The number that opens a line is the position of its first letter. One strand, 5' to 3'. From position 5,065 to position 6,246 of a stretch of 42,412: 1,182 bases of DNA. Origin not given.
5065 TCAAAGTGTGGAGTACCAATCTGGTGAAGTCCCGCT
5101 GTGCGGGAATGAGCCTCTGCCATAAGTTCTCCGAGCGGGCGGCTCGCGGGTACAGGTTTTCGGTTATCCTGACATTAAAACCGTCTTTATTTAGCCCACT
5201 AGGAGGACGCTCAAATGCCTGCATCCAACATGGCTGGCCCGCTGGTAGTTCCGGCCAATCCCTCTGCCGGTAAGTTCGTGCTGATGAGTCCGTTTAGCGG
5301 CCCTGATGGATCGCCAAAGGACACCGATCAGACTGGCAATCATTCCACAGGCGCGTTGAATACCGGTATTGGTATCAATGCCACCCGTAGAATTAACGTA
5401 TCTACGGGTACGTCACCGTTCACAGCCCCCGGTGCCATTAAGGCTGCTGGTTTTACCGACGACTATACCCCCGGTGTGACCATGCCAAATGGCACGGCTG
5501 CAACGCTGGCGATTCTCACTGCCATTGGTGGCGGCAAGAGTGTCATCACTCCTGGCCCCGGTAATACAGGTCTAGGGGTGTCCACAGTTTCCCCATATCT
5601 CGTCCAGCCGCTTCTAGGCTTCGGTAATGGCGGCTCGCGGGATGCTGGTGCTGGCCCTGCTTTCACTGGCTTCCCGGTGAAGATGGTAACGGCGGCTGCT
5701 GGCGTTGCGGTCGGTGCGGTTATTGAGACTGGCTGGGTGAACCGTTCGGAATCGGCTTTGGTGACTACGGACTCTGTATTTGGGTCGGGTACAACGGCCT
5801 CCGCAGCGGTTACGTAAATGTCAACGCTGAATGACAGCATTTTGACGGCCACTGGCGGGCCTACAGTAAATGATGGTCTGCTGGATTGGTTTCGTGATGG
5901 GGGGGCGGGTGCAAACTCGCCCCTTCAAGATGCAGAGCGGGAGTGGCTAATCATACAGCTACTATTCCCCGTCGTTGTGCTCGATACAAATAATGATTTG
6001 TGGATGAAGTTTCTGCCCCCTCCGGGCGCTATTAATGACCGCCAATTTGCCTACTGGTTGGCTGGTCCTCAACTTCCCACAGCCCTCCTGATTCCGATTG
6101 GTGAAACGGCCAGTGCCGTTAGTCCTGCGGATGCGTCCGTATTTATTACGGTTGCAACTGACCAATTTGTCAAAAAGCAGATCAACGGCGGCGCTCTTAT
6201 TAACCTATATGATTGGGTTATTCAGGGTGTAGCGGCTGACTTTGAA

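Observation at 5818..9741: Six-fold tandem array of an unassigned ~129-aa domain ending in a LamG-like lectin module, encoded between capsid and tail genes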

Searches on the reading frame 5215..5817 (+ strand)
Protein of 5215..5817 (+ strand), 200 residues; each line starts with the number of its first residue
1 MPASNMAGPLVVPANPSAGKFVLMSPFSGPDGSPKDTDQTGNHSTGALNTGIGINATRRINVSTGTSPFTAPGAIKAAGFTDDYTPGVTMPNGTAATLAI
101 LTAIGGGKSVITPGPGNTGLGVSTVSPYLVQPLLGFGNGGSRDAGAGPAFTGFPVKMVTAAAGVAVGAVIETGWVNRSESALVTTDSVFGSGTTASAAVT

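Call 3: search_protein_families(library=pfam, proteins=[window:5215-5817:+], max_evalue=0.01)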
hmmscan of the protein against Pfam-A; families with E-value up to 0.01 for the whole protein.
window:5215-5817:+ (200 aa): 0 families

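Call 4: search_protein_families(library=phrogs, proteins=[window:5215-5817:+], max_evalue=0.001)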
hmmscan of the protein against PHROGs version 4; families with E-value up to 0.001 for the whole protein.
window:5215-5817:+ (200 aa): 0 families

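Call 51: search_solved_structures(query=window:5215-5814:+, max_evalue=10, show_alignments=1)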
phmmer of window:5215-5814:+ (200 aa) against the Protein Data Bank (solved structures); distinct sequences matched with E-value up to 10: 3.
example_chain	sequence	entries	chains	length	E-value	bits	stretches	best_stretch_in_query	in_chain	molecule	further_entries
8zq7_A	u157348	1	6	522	0.017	18.2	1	133-189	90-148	Fusion glycoprotein F0,Fibritin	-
8zpy_A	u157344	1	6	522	0.017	18.2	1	133-189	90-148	Fusion glycoprotein F0,Fibritin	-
8zq6_A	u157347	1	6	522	0.28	14.1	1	133-189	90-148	Fusion glycoprotein F0,Fibritin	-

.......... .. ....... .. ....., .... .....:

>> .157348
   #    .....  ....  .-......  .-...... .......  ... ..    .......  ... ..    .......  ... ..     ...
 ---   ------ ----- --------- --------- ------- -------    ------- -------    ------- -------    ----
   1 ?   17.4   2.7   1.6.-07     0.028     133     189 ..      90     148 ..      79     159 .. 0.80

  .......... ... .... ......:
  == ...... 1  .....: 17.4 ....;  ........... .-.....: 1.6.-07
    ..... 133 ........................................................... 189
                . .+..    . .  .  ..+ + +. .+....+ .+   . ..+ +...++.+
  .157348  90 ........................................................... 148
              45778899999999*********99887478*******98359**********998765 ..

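Call 79: search_protein_families(library=ncbifam, proteins=[window:5215-5814:+], max_evalue=0.1)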
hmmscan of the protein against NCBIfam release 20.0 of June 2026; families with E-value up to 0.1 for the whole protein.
window:5215-5814:+ (200 aa): 0 families

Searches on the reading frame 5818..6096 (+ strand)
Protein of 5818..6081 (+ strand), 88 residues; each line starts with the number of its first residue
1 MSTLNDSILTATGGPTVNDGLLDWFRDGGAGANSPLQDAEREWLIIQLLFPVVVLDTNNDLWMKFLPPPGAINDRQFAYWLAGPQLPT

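Call 20: search_protein_families(library=pfam, proteins=[window:5818-6081:+], max_evalue=1)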
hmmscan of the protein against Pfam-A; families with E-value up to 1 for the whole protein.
window:5818-6081:+ (88 aa): 0 families

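Call 63: find_homologous_proteins(query=window:5818-6081:+, max_evalue=0.01)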
Query window:5818-6081:+ (88 aa): 13 proteins with E <= 0.01 among 13 candidates.
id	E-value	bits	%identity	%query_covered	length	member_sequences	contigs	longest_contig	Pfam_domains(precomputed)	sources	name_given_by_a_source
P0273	5.9e-16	76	54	93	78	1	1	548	-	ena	-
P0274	1.0e-15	75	51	95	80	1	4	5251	-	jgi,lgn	jgi:hypothetical protein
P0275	2.2e-15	74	53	93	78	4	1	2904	-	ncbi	-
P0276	7.0e-14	70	47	95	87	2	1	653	-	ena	-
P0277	2.1e-13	68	52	92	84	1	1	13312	-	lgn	-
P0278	3.5e-13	67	52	93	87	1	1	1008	-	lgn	-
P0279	4.2e-12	64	47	94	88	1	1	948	-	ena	-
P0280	9.7e-11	60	45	93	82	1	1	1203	-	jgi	jgi:predicted ATPase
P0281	6.4e-9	54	52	89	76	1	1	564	-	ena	-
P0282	7.8e-9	53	47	89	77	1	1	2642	-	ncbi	-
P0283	3.9e-8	51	45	94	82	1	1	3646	-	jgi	-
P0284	1.2e-6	46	44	91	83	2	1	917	-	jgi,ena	-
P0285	7.3e-6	44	44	91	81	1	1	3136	-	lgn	-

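Call 65: find_encoding_contigs(protein=P0277, flank=8000, max_places=2)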
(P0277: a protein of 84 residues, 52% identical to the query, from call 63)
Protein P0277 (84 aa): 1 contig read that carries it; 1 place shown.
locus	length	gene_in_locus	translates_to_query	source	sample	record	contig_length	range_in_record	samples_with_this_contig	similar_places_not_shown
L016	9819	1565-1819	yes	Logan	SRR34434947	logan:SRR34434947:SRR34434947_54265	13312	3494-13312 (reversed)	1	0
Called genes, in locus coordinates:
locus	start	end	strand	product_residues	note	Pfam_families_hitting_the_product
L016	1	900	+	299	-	?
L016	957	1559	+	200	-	-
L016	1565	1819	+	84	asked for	-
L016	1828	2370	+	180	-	-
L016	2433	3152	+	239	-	PF24175:SU10_adaptor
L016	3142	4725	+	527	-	-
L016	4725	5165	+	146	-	-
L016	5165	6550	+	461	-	PF13884:Peptidase_S74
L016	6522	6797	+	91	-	-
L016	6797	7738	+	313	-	-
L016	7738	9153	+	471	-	-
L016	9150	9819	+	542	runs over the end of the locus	-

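Call 70: search_solved_structures(query=A3, max_evalue=10, show_alignments=2)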
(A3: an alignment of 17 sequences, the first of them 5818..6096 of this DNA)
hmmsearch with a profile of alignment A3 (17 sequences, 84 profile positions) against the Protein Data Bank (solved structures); distinct sequences matched with E-value up to 10: 9.
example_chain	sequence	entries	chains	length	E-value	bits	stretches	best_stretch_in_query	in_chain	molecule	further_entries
4q4v_4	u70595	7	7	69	0.19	15.5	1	10-36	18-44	Coxsackievirus capsid protein VP4 | Capsid protein VP4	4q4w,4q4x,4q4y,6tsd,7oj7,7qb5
1piv_4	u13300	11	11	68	0.88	13.4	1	10-38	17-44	POLIOVIRUS TYPE 3 (SUBUNIT VP4) | POLIOVIRUS TYPE 3, SABIN STRAIN | POLIOVIRUS TYPE 3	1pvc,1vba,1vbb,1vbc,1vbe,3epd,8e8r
5o5b_4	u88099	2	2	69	0.91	13.3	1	10-38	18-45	Capsid proteins, VP4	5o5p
1eah_4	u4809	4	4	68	0.93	13.3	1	9-38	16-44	POLIOVIRUS TYPE 2 COAT PROTEINS VP1 TO VP4 | Protein VP4 | Capsid protein VP4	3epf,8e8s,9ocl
8e8y_4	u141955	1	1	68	0.96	13.3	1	9-38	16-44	Capsid protein VP4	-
1al2_4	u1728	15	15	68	0.98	13.2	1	9-38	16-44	P1/MAHONEY POLIOVIRUS | GENOME POLYPROTEIN, COAT PROTEIN VP4 | coat protein VP4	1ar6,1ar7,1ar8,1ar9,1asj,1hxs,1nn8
8e8z_4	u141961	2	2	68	0.99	13.2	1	9-38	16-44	Capsid protein VP4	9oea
3j8f_4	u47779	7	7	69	1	13.2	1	9-38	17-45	Capsid protein VP4 | Protein VP4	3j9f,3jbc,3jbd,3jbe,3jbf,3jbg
6q0b_4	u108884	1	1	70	1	13.2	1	9-38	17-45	Capsid protein VP4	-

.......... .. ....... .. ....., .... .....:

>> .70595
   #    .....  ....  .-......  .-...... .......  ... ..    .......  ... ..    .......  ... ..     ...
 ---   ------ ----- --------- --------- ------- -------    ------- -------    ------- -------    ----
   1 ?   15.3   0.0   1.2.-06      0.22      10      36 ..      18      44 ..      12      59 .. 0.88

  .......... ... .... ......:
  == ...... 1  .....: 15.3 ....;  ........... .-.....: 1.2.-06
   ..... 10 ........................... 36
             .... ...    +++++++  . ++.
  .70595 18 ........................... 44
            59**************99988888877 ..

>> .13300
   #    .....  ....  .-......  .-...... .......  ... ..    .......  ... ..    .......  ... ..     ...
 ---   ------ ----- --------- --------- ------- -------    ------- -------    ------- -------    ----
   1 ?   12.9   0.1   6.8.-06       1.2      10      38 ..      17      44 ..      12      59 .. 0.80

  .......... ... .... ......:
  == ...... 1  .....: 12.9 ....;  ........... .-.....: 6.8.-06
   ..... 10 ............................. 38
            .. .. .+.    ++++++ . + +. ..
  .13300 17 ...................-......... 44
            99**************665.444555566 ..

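Call 79: search_protein_families(library=ncbifam, proteins=[P0277], max_evalue=0.1)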
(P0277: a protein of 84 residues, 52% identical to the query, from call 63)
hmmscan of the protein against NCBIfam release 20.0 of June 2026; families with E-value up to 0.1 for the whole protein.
P0277 (84 aa): 0 families

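Call 104: search_dna_similar(query=P0277, collection=phages, mode=protein, max_evalue=0.1, max_rows=15)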
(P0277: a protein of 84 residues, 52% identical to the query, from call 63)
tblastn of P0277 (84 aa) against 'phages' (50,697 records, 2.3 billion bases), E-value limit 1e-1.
Records with a match: 38; places in all: 38; records where one place covers at least 80% of the query: 0.
Best place of each record, by identity: <60% 38.
By first word of the organism name: Vibrio 38.
By host as written in the record: - 18; Vibrio cholerae 2095 9; Vibrio cholerae 7; Vibrio crassostreae 2; Vibrio cholerae O1 Classic E8021 2.
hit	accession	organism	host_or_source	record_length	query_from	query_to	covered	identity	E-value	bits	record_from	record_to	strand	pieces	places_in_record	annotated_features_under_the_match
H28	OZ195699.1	Vibrio phage K300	Seawater and oysters mix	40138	16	81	79%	42.4%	2e-8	54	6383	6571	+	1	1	hypothetical protein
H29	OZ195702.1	Vibrio phage K292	Seawater and oysters mix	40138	16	81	79%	42.4%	2e-8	54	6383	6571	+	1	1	hypothetical protein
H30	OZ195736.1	Vibrio phage K227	Seawater and oysters mix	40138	16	81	79%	42.4%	2e-8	54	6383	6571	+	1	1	hypothetical protein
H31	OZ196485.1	Vibrio phage K228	Seawater and oysters mix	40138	16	81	79%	42.4%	2e-8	54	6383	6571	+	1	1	hypothetical protein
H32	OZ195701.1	Vibrio phage K294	Seawater and oysters mix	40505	16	81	79%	42.4%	2e-8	54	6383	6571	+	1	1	hypothetical protein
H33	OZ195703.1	Vibrio phage K298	Seawater and oysters mix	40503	16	81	79%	42.4%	2e-8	54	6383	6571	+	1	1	hypothetical protein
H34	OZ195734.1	Vibrio phage K247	Seawater and oysters mix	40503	16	81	79%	42.4%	2e-8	54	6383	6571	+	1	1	hypothetical protein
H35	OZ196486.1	Vibrio phage K224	Seawater and oysters mix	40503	16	81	79%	42.4%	2e-8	54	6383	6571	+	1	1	hypothetical protein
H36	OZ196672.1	Vibrio phage K289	Seawater and oysters mix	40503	16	81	79%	42.4%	2e-8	54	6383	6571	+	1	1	hypothetical protein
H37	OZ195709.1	Vibrio phage K299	Seawater and oysters mix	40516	16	81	79%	42.4%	2e-8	54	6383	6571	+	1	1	hypothetical protein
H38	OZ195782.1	Vibrio phage K297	Seawater and oysters mix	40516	16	81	79%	42.4%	2e-8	54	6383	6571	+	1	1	hypothetical protein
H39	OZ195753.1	Vibrio phage K225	Seawater and oysters mix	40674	16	81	79%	42.4%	2e-8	54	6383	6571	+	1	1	hypothetical protein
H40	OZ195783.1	Vibrio phage K296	Seawater and oysters mix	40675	16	81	79%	42.4%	2e-8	54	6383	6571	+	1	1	hypothetical protein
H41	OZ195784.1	Vibrio phage K293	Seawater and oysters mix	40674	16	81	79%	42.4%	2e-8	54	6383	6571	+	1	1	hypothetical protein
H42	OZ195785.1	Vibrio phage K291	Seawater and oysters mix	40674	16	81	79%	42.4%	2e-8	54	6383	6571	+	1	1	hypothetical protein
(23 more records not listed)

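Call 106: get_annotated_region(hit=H28, flank=7000)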
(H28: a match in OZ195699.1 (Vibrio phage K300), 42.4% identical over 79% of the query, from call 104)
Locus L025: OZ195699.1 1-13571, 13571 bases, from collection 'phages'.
description: Vibrio phage K300 genome assembly, chromosome: VPK300_1.
organism: Vibrio phage K300 (NCBI taxid 3105583)
taxonomy: Viruses
host: -; source: Seawater and oysters mix; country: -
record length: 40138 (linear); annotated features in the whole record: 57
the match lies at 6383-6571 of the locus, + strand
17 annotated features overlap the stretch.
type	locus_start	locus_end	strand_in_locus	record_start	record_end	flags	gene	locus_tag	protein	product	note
CDS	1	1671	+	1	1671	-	-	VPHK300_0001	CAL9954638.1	hypothetical protein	-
CDS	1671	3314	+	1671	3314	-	-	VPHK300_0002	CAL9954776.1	hypothetical protein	-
CDS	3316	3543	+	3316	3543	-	-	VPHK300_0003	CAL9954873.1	hypothetical protein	-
CDS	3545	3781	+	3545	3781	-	-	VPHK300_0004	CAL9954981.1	hypothetical protein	-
CDS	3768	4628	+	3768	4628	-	-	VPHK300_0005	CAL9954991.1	hypothetical protein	-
CDS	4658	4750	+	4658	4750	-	-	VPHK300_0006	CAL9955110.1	hypothetical protein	-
CDS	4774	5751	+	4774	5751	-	-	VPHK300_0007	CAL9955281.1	major head protein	-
CDS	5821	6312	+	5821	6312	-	-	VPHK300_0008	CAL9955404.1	hypothetical protein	-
CDS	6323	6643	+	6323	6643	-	-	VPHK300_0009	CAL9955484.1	hypothetical protein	-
CDS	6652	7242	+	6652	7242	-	-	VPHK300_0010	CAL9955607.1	hypothetical protein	-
CDS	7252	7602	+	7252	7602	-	-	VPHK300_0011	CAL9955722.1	hypothetical protein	-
CDS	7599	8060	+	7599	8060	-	-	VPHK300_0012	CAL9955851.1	endolysin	-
CDS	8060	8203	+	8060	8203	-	-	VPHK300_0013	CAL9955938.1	hypothetical protein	-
CDS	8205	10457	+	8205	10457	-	-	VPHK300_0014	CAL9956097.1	tail tubular protein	-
CDS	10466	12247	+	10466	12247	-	-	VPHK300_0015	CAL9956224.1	tail protein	-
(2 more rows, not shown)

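Call 108: search_dna_similar(query=L025:6323-6640:+, collection=phages, mode=protein, max_evalue=0.001, max_rows=40, rows=spread)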
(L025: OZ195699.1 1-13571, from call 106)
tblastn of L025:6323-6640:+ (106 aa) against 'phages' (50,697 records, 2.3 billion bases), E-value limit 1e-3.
Records with a match: 38; places in all: 38; records where one place covers at least 80% of the query: 19.
Best place of each record, by identity: >=99% 19; 60-80% 19.
By first word of the organism name: Vibrio 38.
By host as written in the record: - 18; Vibrio cholerae 2095 9; Vibrio cholerae 7; Vibrio crassostreae 2; Vibrio cholerae O1 Classic E8021 2.
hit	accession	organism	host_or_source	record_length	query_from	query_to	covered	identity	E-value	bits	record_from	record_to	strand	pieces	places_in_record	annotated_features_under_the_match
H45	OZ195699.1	Vibrio phage K300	Seawater and oysters mix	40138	1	106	100%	100.0%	5e-64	214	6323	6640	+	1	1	hypothetical protein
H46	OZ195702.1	Vibrio phage K292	Seawater and oysters mix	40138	1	106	100%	100.0%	5e-64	214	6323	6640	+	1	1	hypothetical protein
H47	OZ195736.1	Vibrio phage K227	Seawater and oysters mix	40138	1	106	100%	100.0%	5e-64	214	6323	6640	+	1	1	hypothetical protein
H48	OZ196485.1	Vibrio phage K228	Seawater and oysters mix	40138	1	106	100%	100.0%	5e-64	214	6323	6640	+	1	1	hypothetical protein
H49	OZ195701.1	Vibrio phage K294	Seawater and oysters mix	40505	1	106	100%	100.0%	5e-64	214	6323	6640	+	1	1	hypothetical protein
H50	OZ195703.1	Vibrio phage K298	Seawater and oysters mix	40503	1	106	100%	100.0%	5e-64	214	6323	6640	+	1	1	hypothetical protein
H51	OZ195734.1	Vibrio phage K247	Seawater and oysters mix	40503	1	106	100%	100.0%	5e-64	214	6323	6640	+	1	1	hypothetical protein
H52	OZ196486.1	Vibrio phage K224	Seawater and oysters mix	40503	1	106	100%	100.0%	5e-64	214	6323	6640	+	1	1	hypothetical protein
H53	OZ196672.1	Vibrio phage K289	Seawater and oysters mix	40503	1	106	100%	100.0%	5e-64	214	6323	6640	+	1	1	hypothetical protein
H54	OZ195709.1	Vibrio phage K299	Seawater and oysters mix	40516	1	106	100%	100.0%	5e-64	214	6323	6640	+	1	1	hypothetical protein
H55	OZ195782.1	Vibrio phage K297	Seawater and oysters mix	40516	1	106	100%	100.0%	5e-64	214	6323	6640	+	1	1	hypothetical protein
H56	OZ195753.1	Vibrio phage K225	Seawater and oysters mix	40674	1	106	100%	100.0%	5e-64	214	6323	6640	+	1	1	hypothetical protein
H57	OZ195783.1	Vibrio phage K296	Seawater and oysters mix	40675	1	106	100%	100.0%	5e-64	214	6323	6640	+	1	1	hypothetical protein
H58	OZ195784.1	Vibrio phage K293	Seawater and oysters mix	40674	1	106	100%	100.0%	5e-64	214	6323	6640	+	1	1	hypothetical protein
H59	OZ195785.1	Vibrio phage K291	Seawater and oysters mix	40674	1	106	100%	100.0%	5e-64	214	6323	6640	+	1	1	hypothetical protein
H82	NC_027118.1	Vibrio phage phiVC8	Vibrio cholerae O1 Classic E8021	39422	4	87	73%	62.3%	1e-12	110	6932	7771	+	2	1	hypothetical protein (x2)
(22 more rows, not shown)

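Call 109: get_annotated_region(hit=H82, flank=3500)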
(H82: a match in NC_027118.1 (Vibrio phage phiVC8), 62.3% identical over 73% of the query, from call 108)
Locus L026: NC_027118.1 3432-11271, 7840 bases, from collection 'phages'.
description: Vibrio phage phiVC8, complete genome.
organism: Vibrio phage phiVC8 (NCBI taxid 1076759)
taxonomy: Viruses; Duplodnaviria; Heunggongvirae; Uroviricota; Caudoviricetes; Enhodamvirus; Enhodamvirus VC8
host: Vibrio cholerae O1 Classic E8021; source: Endho dam; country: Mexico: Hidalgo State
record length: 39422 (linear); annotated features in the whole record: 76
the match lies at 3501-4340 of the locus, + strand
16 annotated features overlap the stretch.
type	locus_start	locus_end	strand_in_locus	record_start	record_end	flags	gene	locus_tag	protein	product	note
CDS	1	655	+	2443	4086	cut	-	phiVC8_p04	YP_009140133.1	head to tail connecting protein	similar to Pelagibacter ubique bacteriophage HTVC010P [YP_007517703]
CDS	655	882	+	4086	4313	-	-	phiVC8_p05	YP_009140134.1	hypothetical protein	similar to Vibrio cholerae bacteriophage VP2 [YP_052976]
CDS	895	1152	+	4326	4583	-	-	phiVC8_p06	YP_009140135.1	hypothetical protein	similar to Vibrio cholerae bacteriophage VP2 [YP_052977]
CDS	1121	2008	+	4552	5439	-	-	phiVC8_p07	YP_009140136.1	hypothetical protein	similar to Pelagibacter ubique bacteriophage HTVC010P [YP_007517705]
regulatory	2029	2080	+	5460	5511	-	-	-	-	terminator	putative rho-independent terminator; predicted using WebGeSTr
regulatory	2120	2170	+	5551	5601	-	-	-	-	promoter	putative phiVC8 promoter; predicted using PromoterHunter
CDS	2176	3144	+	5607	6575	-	-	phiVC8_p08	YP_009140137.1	major head protein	similar to Pelagibacter ubique bacteriophage HTVC010P [YP_007517707]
regulatory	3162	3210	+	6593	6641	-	-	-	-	promoter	putative phiVC8 promoter; predicted using PromoterHunter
regulatory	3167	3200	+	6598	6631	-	-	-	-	terminator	putative rho-independent terminator; predicted using WebGeSTr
CDS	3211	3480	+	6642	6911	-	-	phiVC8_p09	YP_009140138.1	hypothetical protein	similar to Vibrio cholerae bacteriophage VP2 [YP_052980]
CDS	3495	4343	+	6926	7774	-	-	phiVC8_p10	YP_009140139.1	hypothetical protein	similar to Vibrio cholerae bacteriophage VP5 [YP_053013]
CDS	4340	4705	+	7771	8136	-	-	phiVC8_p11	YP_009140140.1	hypothetical protein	similar to Vibrio cholerae bacteriophage VP2 [YP_052982]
CDS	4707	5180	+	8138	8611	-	-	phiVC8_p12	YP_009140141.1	endolysin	similar to Vibrio parahaemolyticus bacteriophage KVP40 [NP_899538]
CDS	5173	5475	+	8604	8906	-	-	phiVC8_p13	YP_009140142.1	hypothetical protein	similar to Mycobacterium smegmatis bacteriophage Acadian [YP_009013385]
CDS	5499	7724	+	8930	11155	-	-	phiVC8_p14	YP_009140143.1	tail tubular protein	similar to Staphylococcus aureus bacteriophage SA1 [ACZ55529]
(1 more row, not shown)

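Call 114: search_protein_families(library=pfam, proteins=[L026:3495-4340:+, L025:6323-6640:+, L025:5821-6309:+, L026:3211-3477:+], max_evalue=1)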
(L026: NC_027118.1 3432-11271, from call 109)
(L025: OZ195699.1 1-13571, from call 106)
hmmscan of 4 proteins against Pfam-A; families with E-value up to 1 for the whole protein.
L026:3495-4340:+ (282 aa): 0 families

L025:6323-6640:+ (106 aa): 0 families

L025:5821-6309:+ (163 aa): 2 families
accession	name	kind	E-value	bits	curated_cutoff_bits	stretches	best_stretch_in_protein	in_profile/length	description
PF02368.24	Big_2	-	4.4e-10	39.8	22.8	1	82-153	3-72/79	Bacterial Ig-like domain (group 2)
PF13629.12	T2SS-T3SS_pil_N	-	0.085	13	23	1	127-163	36-72/72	Pilus formation protein N terminal region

L026:3211-3477:+ (89 aa): 0 families
